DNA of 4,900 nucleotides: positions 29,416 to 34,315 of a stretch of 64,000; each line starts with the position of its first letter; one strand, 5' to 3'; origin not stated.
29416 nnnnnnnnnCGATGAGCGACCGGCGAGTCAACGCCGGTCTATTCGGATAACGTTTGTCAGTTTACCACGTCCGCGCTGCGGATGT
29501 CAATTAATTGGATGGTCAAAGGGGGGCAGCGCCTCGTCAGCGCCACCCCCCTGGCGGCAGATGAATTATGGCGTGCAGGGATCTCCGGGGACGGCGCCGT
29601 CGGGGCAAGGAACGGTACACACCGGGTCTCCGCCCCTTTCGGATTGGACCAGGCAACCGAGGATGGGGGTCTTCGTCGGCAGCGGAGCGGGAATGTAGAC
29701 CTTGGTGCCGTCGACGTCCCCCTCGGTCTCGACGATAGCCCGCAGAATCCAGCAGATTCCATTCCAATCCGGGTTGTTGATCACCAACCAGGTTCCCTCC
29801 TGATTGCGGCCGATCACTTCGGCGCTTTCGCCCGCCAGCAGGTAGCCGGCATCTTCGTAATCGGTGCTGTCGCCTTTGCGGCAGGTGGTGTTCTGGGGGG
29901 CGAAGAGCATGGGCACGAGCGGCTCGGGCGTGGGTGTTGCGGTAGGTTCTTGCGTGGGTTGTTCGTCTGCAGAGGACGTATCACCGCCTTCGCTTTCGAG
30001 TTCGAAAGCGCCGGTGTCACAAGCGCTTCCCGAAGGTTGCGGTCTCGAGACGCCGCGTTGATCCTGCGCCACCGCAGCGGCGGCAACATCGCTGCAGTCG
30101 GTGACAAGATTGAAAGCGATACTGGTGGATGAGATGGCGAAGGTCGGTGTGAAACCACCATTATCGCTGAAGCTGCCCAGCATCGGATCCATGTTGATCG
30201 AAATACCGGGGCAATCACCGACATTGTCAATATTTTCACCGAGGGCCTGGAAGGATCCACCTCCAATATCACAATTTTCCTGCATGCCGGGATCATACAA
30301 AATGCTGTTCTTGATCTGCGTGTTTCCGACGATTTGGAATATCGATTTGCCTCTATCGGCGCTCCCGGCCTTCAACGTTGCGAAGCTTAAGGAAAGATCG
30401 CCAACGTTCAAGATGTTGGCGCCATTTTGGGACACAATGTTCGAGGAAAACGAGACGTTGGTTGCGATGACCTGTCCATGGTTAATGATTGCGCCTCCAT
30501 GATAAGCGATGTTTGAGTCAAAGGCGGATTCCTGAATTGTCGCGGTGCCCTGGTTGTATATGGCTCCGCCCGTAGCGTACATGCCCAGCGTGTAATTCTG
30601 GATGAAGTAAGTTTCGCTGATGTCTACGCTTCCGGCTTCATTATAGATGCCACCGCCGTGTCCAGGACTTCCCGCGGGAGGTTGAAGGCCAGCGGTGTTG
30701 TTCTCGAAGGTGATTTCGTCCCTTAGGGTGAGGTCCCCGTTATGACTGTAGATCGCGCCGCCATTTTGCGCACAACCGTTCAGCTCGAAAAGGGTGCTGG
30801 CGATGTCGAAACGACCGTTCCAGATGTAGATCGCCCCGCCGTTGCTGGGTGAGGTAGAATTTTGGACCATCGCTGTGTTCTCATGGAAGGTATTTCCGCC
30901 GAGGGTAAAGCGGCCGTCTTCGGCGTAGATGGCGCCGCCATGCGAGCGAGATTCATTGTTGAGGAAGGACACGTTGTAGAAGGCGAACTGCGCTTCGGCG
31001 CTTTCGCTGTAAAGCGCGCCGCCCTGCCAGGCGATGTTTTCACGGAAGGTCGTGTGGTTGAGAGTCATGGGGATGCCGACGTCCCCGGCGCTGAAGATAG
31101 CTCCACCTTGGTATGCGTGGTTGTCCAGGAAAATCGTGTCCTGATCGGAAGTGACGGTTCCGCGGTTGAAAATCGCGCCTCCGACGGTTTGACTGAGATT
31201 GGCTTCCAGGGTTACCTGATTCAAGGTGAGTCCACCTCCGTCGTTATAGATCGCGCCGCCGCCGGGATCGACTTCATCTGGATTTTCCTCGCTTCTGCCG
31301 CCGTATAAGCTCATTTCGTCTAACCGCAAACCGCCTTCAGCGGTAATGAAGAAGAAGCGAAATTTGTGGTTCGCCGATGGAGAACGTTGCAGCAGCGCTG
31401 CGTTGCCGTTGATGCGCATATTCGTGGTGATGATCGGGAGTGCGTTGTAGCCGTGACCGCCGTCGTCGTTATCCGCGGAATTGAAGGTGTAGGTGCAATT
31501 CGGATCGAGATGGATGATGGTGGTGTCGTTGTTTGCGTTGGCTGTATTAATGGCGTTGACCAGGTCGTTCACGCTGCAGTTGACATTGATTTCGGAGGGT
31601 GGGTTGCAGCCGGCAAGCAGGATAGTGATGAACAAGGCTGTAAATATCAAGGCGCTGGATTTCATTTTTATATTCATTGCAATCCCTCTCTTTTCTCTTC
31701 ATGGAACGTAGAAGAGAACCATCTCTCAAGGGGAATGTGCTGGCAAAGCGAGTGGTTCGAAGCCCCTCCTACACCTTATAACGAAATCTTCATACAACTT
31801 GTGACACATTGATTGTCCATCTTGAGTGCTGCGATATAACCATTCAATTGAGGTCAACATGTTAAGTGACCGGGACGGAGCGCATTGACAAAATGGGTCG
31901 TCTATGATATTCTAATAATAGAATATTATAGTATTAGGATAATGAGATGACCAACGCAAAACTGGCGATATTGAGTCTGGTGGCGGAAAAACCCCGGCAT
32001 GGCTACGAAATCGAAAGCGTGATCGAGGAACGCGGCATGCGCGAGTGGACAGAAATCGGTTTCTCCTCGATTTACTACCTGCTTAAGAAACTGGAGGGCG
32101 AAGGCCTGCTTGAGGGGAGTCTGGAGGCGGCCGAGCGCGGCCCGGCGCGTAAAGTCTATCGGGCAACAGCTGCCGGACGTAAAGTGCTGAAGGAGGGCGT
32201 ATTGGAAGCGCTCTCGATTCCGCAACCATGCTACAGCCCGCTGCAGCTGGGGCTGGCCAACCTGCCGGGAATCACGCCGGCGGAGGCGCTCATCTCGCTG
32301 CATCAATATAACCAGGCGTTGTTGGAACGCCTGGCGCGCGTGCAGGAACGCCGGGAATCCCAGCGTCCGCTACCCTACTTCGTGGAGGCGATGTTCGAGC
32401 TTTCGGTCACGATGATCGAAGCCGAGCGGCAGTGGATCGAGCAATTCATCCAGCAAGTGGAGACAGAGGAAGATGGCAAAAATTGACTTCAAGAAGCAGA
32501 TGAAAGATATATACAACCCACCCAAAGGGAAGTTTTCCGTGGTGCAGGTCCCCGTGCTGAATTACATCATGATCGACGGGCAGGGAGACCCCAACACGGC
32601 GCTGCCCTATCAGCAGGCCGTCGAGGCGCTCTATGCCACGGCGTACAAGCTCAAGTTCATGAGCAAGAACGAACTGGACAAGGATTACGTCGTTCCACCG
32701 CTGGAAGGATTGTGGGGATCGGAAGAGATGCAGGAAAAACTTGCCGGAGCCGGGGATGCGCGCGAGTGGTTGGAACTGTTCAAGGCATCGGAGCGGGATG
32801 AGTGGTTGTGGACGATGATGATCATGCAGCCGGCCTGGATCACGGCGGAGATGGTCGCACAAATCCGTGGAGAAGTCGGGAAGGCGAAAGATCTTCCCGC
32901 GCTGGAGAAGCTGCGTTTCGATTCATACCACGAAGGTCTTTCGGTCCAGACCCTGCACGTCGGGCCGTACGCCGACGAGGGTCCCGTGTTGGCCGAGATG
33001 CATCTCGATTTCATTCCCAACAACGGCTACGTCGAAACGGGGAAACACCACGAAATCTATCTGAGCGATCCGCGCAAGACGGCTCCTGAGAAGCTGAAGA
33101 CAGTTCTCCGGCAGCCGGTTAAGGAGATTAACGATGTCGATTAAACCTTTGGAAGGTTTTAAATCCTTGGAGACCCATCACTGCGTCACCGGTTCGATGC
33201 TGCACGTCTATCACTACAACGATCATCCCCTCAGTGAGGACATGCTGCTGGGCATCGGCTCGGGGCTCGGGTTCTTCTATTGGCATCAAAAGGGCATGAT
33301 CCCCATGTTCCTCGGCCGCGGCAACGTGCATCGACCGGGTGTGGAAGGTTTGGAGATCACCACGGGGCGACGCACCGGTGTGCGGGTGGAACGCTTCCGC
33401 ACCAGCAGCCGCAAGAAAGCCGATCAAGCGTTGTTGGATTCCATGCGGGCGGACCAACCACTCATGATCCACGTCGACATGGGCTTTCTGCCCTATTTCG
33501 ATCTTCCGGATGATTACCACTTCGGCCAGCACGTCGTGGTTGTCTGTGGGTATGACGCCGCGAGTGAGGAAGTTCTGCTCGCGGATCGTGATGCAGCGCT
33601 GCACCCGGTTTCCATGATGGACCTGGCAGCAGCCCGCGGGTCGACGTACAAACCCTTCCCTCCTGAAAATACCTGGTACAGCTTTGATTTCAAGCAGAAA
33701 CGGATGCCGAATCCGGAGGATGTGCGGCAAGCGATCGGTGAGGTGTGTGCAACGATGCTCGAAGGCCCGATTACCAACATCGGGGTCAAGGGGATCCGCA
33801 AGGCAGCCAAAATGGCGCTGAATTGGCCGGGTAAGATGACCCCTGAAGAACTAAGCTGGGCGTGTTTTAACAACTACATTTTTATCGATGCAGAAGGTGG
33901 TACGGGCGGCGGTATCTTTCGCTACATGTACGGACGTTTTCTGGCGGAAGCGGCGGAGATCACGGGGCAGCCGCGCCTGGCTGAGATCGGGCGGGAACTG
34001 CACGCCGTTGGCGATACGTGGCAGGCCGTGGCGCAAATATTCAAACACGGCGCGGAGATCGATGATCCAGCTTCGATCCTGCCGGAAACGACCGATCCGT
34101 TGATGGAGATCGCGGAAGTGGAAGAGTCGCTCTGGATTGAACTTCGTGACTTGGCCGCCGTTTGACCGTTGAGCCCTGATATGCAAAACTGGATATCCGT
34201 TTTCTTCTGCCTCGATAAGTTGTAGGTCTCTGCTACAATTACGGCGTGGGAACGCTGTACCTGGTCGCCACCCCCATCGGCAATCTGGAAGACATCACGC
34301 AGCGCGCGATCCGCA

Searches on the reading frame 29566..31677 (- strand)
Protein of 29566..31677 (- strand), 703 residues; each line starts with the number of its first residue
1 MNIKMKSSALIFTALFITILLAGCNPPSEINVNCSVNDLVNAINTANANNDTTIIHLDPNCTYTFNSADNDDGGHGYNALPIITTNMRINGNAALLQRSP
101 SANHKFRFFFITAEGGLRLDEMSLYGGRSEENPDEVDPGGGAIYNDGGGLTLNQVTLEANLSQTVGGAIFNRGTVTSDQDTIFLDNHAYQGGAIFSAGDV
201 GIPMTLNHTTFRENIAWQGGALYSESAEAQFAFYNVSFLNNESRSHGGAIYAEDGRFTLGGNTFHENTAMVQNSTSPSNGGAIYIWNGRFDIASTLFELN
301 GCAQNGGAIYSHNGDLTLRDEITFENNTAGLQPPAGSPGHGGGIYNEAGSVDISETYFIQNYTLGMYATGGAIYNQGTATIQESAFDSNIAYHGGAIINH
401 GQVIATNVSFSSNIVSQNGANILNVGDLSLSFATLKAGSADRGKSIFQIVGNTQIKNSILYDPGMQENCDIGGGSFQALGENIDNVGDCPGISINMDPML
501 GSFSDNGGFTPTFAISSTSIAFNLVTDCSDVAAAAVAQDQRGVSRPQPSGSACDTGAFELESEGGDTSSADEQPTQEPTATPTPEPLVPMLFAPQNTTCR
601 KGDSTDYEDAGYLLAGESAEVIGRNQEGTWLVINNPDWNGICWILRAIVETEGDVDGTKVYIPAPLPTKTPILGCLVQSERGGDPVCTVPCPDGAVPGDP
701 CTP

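Call 110: search_protein_families(library=pfam, proteins=[window:29566-31677:-], max_evalue=0.00001)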
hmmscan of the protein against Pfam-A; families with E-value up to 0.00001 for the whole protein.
window:29566-31677:- (703 aa): 1 family
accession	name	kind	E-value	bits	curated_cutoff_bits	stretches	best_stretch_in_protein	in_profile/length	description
PF02415.23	Chlam_PMP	-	8.6e-27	90.7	20.6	0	322-347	2-19/19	Chlamydia polymorphic membrane protein (Chlamydia_PMP) repeat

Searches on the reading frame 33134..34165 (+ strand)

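Call 110: search_protein_families(library=pfam, proteins=[window:33134-34165:+], max_evalue=0.00001)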
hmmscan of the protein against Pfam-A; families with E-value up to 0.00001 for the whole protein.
window:33134-34165:+ (343 aa): 2 families
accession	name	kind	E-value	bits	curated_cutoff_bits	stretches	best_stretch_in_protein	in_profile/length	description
PF16169.10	DUF4872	-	5.2e-38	131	28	1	163-336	2-172/173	Domain of unknown function (DUF4872)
PF14399.12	BtrH_N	-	6e-28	98.2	29.7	1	16-151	1-133/134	Butirosin biosynthesis protein H, N-terminal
